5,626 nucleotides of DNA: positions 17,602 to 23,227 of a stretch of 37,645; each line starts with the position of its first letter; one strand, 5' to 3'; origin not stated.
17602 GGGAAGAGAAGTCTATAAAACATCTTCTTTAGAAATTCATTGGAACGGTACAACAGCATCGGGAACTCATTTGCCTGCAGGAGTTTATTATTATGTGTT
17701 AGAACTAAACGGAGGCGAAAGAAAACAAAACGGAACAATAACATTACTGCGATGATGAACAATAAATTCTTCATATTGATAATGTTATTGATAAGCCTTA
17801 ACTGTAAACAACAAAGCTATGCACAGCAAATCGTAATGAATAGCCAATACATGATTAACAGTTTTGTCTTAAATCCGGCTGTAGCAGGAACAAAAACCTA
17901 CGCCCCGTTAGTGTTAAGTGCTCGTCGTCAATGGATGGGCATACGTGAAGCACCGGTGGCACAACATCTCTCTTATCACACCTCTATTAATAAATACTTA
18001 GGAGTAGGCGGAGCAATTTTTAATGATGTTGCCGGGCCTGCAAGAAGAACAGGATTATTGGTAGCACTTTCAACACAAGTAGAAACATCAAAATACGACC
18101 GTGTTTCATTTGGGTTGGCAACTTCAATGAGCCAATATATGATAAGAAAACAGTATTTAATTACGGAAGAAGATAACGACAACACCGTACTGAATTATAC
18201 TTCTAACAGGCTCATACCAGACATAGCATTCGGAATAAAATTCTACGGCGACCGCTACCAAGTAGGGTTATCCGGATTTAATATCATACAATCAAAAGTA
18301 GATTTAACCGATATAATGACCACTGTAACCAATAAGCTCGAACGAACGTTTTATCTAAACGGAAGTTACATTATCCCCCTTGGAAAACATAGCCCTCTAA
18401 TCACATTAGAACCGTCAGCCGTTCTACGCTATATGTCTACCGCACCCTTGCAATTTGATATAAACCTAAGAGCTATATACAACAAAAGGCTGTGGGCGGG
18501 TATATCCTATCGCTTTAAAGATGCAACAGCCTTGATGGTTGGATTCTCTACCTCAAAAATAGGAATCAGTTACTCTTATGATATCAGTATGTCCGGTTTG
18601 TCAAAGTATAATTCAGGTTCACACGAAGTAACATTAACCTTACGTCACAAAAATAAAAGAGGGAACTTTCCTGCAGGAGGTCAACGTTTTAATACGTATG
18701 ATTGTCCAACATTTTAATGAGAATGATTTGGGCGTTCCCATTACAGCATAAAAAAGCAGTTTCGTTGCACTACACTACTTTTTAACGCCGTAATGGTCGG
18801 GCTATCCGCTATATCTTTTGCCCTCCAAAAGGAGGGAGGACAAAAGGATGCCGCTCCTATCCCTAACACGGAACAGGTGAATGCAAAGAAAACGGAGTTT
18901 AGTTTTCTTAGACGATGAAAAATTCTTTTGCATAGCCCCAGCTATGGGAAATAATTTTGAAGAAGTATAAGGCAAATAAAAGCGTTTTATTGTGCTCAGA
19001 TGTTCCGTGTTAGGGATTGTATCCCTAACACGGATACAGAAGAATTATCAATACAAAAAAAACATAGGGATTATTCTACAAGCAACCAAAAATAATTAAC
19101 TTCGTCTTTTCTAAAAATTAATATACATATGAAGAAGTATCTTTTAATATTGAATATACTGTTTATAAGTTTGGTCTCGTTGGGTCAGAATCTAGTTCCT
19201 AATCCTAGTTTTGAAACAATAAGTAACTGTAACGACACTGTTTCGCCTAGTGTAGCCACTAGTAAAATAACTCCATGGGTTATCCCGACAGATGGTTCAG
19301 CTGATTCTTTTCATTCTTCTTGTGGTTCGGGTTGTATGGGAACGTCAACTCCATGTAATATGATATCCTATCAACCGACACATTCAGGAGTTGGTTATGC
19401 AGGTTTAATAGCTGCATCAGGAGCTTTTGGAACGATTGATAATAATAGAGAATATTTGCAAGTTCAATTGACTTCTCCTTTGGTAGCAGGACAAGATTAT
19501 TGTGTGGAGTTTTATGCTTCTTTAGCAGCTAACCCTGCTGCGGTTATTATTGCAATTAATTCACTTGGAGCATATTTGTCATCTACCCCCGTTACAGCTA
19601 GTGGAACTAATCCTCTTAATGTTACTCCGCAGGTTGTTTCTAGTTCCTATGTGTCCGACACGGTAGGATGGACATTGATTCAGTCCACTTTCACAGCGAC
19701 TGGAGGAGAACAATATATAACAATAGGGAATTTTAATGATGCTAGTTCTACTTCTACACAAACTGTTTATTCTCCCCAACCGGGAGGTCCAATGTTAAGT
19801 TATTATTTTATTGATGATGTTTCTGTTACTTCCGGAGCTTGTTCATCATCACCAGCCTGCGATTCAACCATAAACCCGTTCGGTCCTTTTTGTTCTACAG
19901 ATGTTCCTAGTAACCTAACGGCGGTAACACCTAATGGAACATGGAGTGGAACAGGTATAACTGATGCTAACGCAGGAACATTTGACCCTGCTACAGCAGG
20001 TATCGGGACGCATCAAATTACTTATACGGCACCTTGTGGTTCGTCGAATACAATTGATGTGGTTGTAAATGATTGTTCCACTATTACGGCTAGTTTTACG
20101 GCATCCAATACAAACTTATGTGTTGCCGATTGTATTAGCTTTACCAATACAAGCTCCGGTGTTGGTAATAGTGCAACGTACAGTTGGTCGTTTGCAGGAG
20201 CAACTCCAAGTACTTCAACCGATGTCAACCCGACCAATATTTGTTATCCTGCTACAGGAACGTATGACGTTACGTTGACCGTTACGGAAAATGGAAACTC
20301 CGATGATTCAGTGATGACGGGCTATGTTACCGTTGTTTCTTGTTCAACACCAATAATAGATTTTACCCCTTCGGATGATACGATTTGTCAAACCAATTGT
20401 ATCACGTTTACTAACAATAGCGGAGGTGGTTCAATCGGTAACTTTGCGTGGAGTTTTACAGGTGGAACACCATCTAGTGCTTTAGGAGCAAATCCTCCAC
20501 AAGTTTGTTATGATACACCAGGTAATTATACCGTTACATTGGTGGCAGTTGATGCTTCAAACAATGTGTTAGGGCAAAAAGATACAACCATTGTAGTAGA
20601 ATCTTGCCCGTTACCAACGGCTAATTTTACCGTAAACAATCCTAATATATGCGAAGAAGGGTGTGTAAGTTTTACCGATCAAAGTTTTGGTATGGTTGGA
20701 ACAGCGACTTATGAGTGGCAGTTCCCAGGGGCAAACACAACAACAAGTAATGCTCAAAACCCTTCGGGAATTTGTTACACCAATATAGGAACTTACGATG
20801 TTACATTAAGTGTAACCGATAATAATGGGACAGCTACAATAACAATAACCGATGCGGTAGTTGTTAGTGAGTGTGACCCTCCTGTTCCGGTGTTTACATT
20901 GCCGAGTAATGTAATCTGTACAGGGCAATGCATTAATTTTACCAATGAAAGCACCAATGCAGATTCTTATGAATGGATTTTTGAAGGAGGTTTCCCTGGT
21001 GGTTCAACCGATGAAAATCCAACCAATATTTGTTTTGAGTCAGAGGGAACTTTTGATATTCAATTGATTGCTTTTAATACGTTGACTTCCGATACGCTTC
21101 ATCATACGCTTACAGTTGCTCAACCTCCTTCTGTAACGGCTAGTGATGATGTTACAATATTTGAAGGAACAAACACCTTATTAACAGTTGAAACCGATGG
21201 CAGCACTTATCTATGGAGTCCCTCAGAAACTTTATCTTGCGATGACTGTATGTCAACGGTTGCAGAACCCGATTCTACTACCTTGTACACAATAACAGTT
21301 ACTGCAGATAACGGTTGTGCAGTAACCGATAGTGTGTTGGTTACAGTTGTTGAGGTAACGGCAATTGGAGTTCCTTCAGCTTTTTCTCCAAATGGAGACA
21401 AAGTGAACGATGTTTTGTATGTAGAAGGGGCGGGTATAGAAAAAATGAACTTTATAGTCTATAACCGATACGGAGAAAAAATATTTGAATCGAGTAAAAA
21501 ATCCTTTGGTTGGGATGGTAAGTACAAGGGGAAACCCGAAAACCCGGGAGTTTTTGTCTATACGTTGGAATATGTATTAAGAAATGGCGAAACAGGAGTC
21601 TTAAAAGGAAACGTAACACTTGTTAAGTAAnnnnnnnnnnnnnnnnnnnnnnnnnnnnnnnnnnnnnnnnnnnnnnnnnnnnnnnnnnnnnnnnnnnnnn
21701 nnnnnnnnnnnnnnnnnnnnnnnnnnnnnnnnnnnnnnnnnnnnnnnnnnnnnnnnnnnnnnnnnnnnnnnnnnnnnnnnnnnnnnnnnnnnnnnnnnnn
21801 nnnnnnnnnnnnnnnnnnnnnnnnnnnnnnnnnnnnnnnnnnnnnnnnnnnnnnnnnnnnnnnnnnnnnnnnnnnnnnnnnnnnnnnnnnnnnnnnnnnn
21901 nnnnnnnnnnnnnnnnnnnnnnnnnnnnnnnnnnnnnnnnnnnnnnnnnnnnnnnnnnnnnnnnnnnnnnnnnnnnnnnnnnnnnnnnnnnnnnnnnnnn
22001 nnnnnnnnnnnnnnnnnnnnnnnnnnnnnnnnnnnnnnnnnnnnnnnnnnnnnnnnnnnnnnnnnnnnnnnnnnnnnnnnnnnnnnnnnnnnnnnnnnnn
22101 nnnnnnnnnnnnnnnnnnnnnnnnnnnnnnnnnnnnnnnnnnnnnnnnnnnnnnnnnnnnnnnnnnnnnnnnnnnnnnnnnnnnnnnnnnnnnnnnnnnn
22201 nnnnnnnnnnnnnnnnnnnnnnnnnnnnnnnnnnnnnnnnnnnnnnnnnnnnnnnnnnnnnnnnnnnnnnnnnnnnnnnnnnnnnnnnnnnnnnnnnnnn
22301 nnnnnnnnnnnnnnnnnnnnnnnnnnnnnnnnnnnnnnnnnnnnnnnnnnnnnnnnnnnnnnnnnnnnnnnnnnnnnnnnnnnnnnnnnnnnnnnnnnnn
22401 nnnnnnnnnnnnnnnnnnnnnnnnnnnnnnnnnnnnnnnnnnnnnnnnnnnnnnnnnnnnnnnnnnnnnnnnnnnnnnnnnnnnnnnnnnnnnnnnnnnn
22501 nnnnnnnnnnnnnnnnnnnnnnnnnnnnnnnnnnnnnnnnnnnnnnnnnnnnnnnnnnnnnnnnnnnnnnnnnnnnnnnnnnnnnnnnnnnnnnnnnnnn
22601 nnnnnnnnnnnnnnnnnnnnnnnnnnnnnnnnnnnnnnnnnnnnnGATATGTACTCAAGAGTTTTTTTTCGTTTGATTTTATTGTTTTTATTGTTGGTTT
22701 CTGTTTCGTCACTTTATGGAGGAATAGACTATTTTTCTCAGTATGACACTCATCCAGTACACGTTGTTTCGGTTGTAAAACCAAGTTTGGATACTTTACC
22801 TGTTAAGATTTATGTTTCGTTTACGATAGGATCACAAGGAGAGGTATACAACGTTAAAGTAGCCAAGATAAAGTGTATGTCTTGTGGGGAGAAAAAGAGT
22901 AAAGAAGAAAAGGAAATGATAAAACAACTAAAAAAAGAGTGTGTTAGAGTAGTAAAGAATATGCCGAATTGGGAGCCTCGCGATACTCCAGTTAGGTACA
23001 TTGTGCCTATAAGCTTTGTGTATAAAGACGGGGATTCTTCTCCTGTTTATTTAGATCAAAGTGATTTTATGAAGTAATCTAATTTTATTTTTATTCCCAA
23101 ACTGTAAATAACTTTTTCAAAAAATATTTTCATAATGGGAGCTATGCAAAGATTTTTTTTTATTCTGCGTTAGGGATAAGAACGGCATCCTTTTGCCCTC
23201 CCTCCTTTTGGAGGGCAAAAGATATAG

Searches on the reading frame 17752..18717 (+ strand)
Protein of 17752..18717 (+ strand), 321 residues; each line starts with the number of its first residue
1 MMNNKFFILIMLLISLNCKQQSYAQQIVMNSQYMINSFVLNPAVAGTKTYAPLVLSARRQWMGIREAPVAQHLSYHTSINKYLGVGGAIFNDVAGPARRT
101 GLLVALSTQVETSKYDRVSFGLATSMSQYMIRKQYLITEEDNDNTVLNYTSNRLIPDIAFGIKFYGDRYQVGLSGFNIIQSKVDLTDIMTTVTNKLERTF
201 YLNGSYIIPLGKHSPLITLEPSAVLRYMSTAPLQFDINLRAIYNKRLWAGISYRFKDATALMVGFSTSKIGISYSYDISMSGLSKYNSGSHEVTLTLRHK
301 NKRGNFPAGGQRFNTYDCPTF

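Call 41: search_protein_families(library=pfam, proteins=[window:17752-18717:+], max_evalue=0.00001)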
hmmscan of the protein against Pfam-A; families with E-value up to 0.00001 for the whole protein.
window:17752-18717:+ (321 aa): 1 family
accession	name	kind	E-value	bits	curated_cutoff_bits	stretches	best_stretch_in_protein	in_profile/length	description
PF11751.14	PorP_SprF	-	1e-69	235.5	22.3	1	23-296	2-272/273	Type IX secretion system membrane protein PorP/SprF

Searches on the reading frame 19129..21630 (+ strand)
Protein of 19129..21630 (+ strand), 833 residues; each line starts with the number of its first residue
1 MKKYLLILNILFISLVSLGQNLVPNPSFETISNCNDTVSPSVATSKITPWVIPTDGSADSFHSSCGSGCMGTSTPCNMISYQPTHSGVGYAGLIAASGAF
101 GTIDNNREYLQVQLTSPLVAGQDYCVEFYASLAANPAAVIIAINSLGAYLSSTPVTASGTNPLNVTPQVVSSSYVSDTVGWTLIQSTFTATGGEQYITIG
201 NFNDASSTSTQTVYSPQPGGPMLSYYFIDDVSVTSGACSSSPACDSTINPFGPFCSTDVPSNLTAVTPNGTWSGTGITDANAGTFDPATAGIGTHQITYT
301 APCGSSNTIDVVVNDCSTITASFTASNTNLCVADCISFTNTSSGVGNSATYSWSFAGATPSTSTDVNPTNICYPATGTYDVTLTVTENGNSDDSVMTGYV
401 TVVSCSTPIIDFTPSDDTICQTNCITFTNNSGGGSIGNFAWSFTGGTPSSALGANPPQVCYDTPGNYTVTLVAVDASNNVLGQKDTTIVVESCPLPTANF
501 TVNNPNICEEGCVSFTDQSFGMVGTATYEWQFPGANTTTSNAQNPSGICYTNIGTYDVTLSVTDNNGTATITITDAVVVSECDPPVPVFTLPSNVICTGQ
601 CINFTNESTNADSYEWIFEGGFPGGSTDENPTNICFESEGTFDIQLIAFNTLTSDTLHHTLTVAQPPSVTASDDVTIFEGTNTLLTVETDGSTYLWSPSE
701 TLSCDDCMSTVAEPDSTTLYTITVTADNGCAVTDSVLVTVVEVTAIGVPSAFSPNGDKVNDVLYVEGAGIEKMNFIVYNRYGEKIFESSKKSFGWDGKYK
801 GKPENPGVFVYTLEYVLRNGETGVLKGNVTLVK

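Call 41: search_protein_families(library=pfam, proteins=[window:19129-21630:+], max_evalue=0.00001)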
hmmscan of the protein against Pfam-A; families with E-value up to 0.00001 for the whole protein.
window:19129-21630:+ (833 aa): 4 families
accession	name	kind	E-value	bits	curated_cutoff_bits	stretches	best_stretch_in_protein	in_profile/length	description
PF18911.6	PKD_4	-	4.1e-26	91.3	27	3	496-579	4-85/85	PKD domain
PF00801.26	PKD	-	1.1e-20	73.9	23.5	0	325-394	12-74/80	PKD domain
PF13585.12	CHU_C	-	3.5e-14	53.1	27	1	747-826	2-81/86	CHU_C Type IX secretion signal domain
PF22352.2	K319L-like_PKD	-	9.8e-07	29.1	27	0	345-394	25-77/84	K319L-like, PKD domain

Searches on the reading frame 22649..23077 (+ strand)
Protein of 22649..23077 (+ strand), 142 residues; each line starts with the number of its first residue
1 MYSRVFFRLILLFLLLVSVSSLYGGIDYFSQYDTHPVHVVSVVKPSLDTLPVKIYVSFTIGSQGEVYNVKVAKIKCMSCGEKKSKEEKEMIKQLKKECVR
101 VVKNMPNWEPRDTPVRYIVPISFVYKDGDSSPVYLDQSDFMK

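Call 25: find_encoding_contigs(protein=window:22649-23077:+, flank=3000, max_places=10)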
Protein window:22649-23077:+ (142 aa): 2 contigs read that carry it; 2 places shown.
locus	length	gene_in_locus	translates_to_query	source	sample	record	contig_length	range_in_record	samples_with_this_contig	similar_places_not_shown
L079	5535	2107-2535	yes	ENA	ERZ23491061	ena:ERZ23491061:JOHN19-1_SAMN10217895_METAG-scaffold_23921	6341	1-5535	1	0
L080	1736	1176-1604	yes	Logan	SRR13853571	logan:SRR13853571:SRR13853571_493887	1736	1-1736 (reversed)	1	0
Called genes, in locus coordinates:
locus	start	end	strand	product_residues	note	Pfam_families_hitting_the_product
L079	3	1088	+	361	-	?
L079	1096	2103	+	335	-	PF11751:PorP_SprF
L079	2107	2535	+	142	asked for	-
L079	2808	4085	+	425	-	PF05496:RuvB_N, PF00158:Sigma54_activat (weak), PF14532:Sigma54_activ_2 (weak), PF00004:AAA, PF07728:AAA_5, PF13173:AAA_14 (weak), PF16193:AAA_assoc_2, PF12002:MgsA_C, +4 more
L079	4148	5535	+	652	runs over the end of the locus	PF07719:TPR_2 (faint), PF13181:TPR_8 (faint), PF13374:TPR_10 (faint), PF13424:TPR_12, PF00515:TPR_1 (weak), PF13424:TPR_12, PF07536:HWE_HK (weak), PF07568:HisKA_2, +2 more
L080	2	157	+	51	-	?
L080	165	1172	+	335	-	PF11751:PorP_SprF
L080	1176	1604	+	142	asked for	-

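Call 41: search_protein_families(library=pfam, proteins=[window:22649-23077:+], max_evalue=0.00001)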
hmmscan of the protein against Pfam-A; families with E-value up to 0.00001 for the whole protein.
window:22649-23077:+ (142 aa): 0 families
